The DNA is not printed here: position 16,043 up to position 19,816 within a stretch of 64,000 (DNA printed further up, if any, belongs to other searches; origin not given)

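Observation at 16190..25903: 3237-aa single-ORF virion protein with its own promoter box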

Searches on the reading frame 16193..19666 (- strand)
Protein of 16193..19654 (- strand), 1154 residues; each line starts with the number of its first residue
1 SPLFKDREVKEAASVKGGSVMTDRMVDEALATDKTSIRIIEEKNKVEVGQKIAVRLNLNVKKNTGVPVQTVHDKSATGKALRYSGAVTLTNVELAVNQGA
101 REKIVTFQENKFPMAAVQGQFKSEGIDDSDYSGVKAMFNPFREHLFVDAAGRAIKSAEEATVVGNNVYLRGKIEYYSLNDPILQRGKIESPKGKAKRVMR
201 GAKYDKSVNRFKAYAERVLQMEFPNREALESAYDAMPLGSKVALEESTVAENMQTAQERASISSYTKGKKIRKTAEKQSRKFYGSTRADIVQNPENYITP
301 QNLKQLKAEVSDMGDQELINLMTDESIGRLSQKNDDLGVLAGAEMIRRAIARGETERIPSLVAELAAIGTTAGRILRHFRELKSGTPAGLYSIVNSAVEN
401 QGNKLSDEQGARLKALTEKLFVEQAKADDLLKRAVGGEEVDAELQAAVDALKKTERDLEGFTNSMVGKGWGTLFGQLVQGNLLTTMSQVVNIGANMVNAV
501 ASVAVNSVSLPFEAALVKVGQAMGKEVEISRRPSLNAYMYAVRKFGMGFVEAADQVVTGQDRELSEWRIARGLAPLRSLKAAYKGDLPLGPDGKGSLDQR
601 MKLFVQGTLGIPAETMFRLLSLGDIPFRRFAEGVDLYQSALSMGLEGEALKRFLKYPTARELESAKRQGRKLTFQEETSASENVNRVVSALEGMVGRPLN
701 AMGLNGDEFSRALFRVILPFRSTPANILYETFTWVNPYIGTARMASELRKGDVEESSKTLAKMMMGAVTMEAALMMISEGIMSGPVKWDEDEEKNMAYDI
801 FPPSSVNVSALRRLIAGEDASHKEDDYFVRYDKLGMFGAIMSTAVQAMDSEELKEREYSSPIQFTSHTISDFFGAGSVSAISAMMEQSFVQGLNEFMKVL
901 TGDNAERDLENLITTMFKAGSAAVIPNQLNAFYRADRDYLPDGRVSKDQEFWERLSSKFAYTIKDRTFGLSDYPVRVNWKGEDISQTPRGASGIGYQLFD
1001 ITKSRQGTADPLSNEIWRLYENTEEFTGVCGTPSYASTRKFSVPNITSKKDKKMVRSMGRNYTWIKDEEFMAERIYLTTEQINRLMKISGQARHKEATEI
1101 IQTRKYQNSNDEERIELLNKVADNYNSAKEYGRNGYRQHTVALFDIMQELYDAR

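Call 28: find_homologous_proteins(query=window:16193-19654:-, max_evalue=0.001)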
Query window:16193-19654:- (1154 aa): 12 proteins with E <= 0.001 among 8000 candidates.
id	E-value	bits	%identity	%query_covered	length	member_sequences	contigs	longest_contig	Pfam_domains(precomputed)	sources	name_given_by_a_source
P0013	0.0e+0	1940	73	100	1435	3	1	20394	PF25735.2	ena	-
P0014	0.0e+0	1317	51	100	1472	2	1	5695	PF25735.2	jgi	-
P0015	0.0e+0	1284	51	100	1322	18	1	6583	PF25735.2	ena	-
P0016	0.0e+0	1263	50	100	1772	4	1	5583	PF25735.2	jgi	jgi:hypothetical protein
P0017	6.3e-247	840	48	73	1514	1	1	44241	PF25735.2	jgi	jgi:hypothetical protein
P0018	2.1e-207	710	53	56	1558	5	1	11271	PF25735.2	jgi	-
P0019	1.9e-192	660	54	50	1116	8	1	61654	PF25735.2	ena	-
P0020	1.4e-125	439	52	38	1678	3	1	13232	PF25735.2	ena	-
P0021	1.6e-125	439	49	41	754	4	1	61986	PF25735.2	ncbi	-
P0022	4.5e-26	109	42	14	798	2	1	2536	PF25735.2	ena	-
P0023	2.0e-9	54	36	13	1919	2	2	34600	-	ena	-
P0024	2.5e-6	44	35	12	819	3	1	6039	PF18814.7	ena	-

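Call 44: search_protein_representatives(protein=window:16193-19654:-)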
Query: 1154 residues. Proteins with E-value up to 0.001 (for the whole library): 863; up to 1e-10: 674; up to 1e-30: 373. The best 150 are listed.
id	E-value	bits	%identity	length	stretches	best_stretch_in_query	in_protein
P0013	0.0e+00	1940.3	74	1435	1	1-1154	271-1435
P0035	0.0e+00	1604.5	62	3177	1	1-1154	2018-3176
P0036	0.0e+00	1595.9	62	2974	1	4-1154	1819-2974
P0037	0.0e+00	1380.8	55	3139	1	1-1152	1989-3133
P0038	0.0e+00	1371.9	55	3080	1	1-1153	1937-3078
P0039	0.0e+00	1362.9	54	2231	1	1-1152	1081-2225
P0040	0.0e+00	1362.6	55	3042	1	1-1153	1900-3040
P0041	0.0e+00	1343.1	54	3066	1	1-1154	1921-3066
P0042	0.0e+00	1322.1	53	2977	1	1-1153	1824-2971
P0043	0.0e+00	1282.7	52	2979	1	1-1153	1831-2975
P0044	0.0e+00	1262.8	51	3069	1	1-1152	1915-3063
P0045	0.0e+00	1237.8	51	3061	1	13-1153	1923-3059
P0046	0.0e+00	1222.7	50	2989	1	11-1152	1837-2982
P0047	0.0e+00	1204.2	50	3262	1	1-1152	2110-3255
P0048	0.0e+00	1188.4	51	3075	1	1-1154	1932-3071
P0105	2.3e-100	353.5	32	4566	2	271-1121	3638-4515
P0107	8.6e-98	345.0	34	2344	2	264-1035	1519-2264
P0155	2.7e-59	217.6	29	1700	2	266-1059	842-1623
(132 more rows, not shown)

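Call 55: search_protein_families(library=pfam, alignment_id=A6, max_evalue=0.001)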
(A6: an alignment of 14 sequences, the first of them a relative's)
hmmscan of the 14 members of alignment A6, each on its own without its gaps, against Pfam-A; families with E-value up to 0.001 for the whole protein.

A. member 1, P0105 (4566 aa): 1 family
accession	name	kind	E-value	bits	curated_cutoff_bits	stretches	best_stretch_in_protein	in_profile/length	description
PF04002.20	RadC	-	1.4e-08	35.1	22.1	1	3057-3180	6-119/121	RadC-like JAB domain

B. families by the number of members that match (of 14 scanned): 12 families
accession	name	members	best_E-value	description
PF23802.1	DUF7178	6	1.7e-28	Family of unknown function (DUF7178)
PF04002.20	RadC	4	7.9e-30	RadC-like JAB domain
PF04851.21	ResIII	3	7.1e-11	Type III restriction enzyme, res subunit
PF13871.12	Helicase_C_4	2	2.8e-09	C-terminal domain on Strawberry notch homologue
PF11697.13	DUF3293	2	5.6e-08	Protein of unknown function (DUF3293)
PF00271.37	Helicase_C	2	9.8e-05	Helicase conserved C-terminal domain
PF13872.12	AAA_34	1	4.7e-22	P-loop containing NTP hydrolase pore-1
PF00176.29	SNF2-rel_dom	1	5.1e-10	SNF2-related domain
PF18798.6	LPD3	1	2.2e-09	Large polyvalent protein-associated domain 3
PF00270.35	DEAD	1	2.6e-05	DEAD/DEAH box helicase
PF18760.7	ART-PolyVal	1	9.2e-05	ADP-Ribosyltransferase in polyvalent proteins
PF04888.17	SseC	1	0.00087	Secretion system effector C (SseC) like family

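Call 58: predict_structure(alignment_id=A5)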
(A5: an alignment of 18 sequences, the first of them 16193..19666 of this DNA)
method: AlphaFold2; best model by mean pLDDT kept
length: 1158 residues; sequences in the alignment: 18
mean_pLDDT: 56.6   pTM: 0.29
mean pLDDT of the five models: 56.6, 54.0, 52.6, 51.2, 50.4
residues with pLDDT >= 90: 14; 70-90: 359; 50-70: 295; < 50: 490
segments of 3 or more residues with pLDDT < 50: 108-117, 242-284, 286-291, 297-306, 330-338, 373-389, 475-515, 522-524, 526-639, 666-733, 739-742, 789-805, 837-840, 853-950, 966-978, 990-999, 1007-1012
pLDDT, mean of each block of 10 residues (from residue 1): 73 77 79 77 80 86 76 80 80 87 53 50 88 85 69 82 88 88 64 60 72 76 74 78 46 41 34 35 44 44 47 69 64 44 68 58 55 45 42 61 65 78 74 62 67 76 71 45 28 31 44 48 46 36 31 31 29 30 37 40 37 27 28 39 57 53 51 31 35 40 39 37 30 48 53 54 55 56 57 37 49 55 58 50 55 45 36 30 23 27 37 45 37 32 39 52 50 43 69 42 51 71 74 74 72 81 82 78 76 87 87 87 85 77 86 81
secondary structure, 60 per line:
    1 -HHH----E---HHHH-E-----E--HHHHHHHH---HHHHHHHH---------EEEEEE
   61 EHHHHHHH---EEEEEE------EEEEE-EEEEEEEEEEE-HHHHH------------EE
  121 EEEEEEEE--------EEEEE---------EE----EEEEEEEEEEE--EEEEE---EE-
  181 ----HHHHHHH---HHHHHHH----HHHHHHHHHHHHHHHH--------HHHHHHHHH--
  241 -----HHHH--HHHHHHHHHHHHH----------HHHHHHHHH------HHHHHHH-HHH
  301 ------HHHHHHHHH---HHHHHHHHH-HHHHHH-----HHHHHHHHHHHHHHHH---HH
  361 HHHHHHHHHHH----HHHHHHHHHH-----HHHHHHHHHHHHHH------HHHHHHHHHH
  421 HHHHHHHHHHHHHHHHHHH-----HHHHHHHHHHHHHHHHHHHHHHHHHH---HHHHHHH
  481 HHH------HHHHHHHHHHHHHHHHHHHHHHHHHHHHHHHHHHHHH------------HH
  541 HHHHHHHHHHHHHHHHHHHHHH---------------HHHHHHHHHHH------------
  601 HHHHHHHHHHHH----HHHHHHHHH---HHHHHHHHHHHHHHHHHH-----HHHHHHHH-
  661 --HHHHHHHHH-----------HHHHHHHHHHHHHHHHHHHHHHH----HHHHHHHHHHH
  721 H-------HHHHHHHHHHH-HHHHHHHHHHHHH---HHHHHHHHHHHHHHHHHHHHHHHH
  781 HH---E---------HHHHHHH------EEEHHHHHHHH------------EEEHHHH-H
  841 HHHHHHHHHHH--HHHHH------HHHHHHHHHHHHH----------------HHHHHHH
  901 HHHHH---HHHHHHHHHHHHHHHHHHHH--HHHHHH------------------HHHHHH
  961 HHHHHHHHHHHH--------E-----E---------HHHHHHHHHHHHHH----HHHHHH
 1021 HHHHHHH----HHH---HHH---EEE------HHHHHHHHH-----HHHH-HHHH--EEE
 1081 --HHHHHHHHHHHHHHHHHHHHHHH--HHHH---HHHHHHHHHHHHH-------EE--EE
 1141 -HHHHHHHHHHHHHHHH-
elements in order (helices of 4 or more, strands of 3 or more residues): H13-16 H27-34 H38-45 E55-61 H62-68 E72-77 E84-88 E90-100 H102-106 E119-128 E137-141 E157-167 E170-174 H185-191 H195-201 H206-221 H230-238 H246-249 H252-264 H275-283 H290-296 H307-315 H319-327 H329-334 H340-355 H359-371 H376-385 H391-404 H411-439 H445-470 H474-483 H490-526 H539-562 H578-588 H601-612 H617-625 H629-646 H652-659 H663-671 H683-705 H710-721 H729-739 H741-753 H757-782 H796-802 E809-811 H812-819 E832-834 H835-838 H840-851 H854-858 H865-877 H894-905 H909-928 H931-936 H955-972 H997-1010 H1015-1027 E1044-1046 H1053-1061 H1067-1070 H1072-1075 E1078-1080 H1083-1105 H1108-1111 H1115-1127 H1142-1157

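Call 63: fold_search(model_id=the predicted structure, library=pdb)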
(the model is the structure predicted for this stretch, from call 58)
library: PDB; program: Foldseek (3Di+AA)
matches with E <= 10: 54; with E <= 0.001: 0
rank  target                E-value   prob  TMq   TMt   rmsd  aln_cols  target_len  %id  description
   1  8vdo                  2.9e-01  0.08  0.08  0.06  33.2      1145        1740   11  Cryogenic electron microscopy model of full-length talin lacking F2, R12 and FABD. (released 2024-10-02)
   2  9kbe                  5.6e-01  0.05  0.07  0.09  25.9       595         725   11  Crystal structure of mycolic acid transporter MmpL3 from Mycobacterium smegmatis complexed with indolcarboxamide (released 2025-11-05)
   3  4m59_B                1.2e+00  0.04  0.07  0.10  31.5       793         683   12  Crystal structure of the pentatricopeptide repeat protein PPR10 in complex with an 18-nt psaJ RNA element (released 2013-10-30)
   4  6bfi_A                1.3e+00  0.04  0.09  0.11  35.4       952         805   11  Vinculin homolog in a sponge (phylum Porifera) reveals vertebrate-like cell adhesions involved in early multicellular  (released 2018-06-13)
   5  6or2                  1.5e+00  0.03  0.07  0.08  26.7       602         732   10  MmpL3 is a lipid transporter that binds trehalose monomycolate and phosphatidylethanolamine (released 2019-05-29)
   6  3zjy_B                1.5e+00  0.03  0.07  0.08  34.7      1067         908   11  Crystal Structure of Importin 13 - RanGTP - eIF1A complex (released 2013-04-10)
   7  4oe1_B                1.7e+00  0.03  0.07  0.10  31.5       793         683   12  Crystal structure of the pentatricopeptide repeat protein PPR10 (C256S/C430S/C449S) in complex with an 18-nt PSAJ rna  (released 2014-09-24)
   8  7k7m_B                1.8e+00  0.03  0.07  0.09  26.6       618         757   13  Crystal Structure of a membrane protein (released 2021-09-22)
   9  3usi_A                2.0e+00  0.02  0.05  0.10  30.7       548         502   11  Crystal structure of LeuT bound to L-leucine in space group P2 from lipid bicelles (released 2012-01-11)
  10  9fmd_I                2.2e+00  0.05  0.08  0.11  38.1       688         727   11  Integrative model of the human post-catalytic spliceosome (P-complex) (released 2024-07-10)
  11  7ru6_A                2.2e+00  0.04  0.06  0.14  23.6       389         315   11  Cryo-EM structure of the HIV-1 restriction factor human SERINC3 (released 2022-08-24)
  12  1tr2_A                2.3e+00  0.02  0.09  0.09  33.9      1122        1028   12  Crystal structure of human full-length vinculin (residues 1-1066) (released 2005-11-15)
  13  5yqz_R                2.5e+00  0.03  0.07  0.11  32.3       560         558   12  Structure of the glucagon receptor in complex with a glucagon analogue (released 2018-01-17)
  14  9jxf_A                2.7e+00  0.02  0.06  0.09  28.9       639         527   12  Cryo-EM structure of apo human XPR1, class 2, with asymmetrically dimerized SPX domains (released 2025-08-27)
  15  8qkk                  3.0e+00  0.02  0.07  0.08  25.3       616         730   11  Cryo-EM structure of MmpL3 from Mycobacterium smegmatis reconstituted into peptidiscs (released 2023-11-15)
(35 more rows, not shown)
